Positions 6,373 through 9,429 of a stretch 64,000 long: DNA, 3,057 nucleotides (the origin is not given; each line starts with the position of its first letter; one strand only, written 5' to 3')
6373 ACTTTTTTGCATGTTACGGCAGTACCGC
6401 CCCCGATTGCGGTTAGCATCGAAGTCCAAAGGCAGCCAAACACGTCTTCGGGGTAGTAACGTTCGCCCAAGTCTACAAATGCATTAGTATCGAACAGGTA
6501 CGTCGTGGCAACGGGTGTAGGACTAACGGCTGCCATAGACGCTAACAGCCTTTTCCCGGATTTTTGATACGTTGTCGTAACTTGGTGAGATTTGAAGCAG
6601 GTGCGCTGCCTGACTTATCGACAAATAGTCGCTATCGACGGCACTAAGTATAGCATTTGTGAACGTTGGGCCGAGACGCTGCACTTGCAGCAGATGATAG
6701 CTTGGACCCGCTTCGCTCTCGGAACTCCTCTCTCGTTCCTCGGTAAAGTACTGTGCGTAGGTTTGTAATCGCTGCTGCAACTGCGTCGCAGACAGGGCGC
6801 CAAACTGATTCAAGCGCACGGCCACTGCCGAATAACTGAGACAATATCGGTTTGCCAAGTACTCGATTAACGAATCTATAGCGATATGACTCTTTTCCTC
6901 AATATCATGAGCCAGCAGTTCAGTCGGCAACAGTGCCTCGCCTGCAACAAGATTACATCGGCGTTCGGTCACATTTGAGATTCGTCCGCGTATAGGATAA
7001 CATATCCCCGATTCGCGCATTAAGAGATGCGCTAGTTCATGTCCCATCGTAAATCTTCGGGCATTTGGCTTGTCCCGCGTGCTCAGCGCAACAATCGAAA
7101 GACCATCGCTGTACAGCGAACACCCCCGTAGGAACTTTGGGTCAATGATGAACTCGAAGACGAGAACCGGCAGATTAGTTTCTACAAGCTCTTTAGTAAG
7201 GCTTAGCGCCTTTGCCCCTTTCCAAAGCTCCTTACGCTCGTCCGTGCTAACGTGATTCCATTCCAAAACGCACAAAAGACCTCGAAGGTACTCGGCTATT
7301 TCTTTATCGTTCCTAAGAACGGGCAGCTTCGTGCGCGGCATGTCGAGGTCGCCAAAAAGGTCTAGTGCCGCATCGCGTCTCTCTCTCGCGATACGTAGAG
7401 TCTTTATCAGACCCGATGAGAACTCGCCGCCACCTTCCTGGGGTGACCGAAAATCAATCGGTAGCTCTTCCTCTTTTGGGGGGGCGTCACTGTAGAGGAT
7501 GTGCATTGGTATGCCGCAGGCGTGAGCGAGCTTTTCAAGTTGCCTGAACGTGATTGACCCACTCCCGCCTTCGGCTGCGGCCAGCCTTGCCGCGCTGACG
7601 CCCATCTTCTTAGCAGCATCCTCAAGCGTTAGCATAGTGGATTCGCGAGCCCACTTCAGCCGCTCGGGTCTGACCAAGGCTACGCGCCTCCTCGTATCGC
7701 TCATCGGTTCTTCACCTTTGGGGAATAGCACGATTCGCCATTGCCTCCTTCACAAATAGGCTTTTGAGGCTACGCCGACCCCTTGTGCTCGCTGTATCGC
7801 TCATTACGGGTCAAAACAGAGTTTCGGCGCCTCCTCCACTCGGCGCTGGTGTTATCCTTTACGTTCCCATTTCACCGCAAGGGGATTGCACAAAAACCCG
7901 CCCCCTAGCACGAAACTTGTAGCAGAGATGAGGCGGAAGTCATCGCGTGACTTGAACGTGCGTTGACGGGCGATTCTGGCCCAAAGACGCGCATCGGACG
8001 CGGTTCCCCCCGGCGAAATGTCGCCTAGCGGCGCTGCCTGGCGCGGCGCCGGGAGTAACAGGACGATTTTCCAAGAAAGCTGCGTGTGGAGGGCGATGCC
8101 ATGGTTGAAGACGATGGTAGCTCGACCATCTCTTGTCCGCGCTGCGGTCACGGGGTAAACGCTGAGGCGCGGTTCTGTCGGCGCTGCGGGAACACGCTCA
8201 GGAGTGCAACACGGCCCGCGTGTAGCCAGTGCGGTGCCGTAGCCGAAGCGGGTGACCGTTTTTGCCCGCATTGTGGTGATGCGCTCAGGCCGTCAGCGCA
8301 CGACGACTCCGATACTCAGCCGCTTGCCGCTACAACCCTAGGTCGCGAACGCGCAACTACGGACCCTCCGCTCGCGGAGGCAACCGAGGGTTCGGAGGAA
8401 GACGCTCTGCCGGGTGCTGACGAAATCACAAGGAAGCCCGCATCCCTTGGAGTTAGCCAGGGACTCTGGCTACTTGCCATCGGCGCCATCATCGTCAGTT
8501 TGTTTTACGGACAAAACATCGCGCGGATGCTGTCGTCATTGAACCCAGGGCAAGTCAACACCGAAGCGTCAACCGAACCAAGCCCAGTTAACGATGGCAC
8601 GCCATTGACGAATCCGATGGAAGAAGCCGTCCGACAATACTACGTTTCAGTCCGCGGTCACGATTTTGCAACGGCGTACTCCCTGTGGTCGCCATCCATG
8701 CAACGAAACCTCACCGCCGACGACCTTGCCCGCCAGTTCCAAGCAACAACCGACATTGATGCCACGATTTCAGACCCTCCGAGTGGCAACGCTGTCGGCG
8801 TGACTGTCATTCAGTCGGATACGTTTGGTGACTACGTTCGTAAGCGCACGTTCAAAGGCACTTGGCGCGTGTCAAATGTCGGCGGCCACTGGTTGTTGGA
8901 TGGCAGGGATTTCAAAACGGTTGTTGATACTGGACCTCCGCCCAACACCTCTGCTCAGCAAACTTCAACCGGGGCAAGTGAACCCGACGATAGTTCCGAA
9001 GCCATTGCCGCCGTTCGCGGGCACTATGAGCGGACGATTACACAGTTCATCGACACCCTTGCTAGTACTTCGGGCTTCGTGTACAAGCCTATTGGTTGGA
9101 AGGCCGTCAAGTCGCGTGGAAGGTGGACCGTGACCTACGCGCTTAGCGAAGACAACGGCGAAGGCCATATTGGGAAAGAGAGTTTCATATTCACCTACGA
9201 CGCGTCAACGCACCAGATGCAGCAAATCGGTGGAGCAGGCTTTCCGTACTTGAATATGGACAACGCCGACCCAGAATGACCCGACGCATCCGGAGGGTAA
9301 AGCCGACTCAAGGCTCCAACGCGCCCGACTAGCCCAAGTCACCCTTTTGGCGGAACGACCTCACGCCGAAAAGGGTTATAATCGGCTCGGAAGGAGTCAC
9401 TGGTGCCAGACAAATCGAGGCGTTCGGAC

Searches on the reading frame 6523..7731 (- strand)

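Call 57: search_protein_families(library=pfam, proteins=[window:6523-7731:-], max_evalue=0.001)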
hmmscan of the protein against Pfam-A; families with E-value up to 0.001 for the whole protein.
window:6523-7731:- (402 aa): 4 families
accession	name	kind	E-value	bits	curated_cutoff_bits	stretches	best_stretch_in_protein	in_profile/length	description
PF06114.19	Peptidase_M78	-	5.3e-12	46.1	22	1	213-308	30-123/123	IrrE N-terminal-like domain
PF01381.28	HTH_3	-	1.2e-09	38.5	23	1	25-77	1-53/55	Helix-turn-helix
PF13560.12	HTH_31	-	4.7e-07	30.5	27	1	24-75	5-57/64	Helix-turn-helix domain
PF12844.13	HTH_19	-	0.00045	20.5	30.2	0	23-75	2-54/64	Helix-turn-helix domain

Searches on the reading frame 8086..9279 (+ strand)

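Call 57: search_protein_families(library=pfam, proteins=[window:8086-9279:+], max_evalue=0.001)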
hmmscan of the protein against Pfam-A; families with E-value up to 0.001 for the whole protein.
window:8086-9279:+ (397 aa): 8 families
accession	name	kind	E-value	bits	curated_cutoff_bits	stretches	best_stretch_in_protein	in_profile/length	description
PF13248.11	Zn_ribbon_3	-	1e-12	47.5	27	2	46-64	5-23/26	zinc-ribbon domain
PF13240.11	Zn_Ribbon_1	-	2.4e-11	43.5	25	2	46-66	2-22/23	zinc-ribbon domain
PF12773.13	DZR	-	4.9e-10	39.9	27.3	1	17-64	1-45/45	Double zinc ribbon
PF18912.6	DZR_2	-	4.7e-06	26.8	27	1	16-63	9-55/56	Double zinc ribbon domain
PF24460.1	DUF7575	-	8.4e-06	25.5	28.5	1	13-38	2-27/28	Domain of unknown function (DUF7575)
PF24463.1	DUF7577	-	1.1e-05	25.4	28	0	14-39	2-27/27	Domain of unknown function (DUF7577)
PF17032.10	Zn_ribbon_15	-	2.6e-05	25.3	28.9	0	33-64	42-73/73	zinc-ribbon family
PF02150.21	Zn_ribbon_RPB9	-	8.3e-05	22.8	25.2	0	29-56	2-34/36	RNA polymerases M/15 Kd subunit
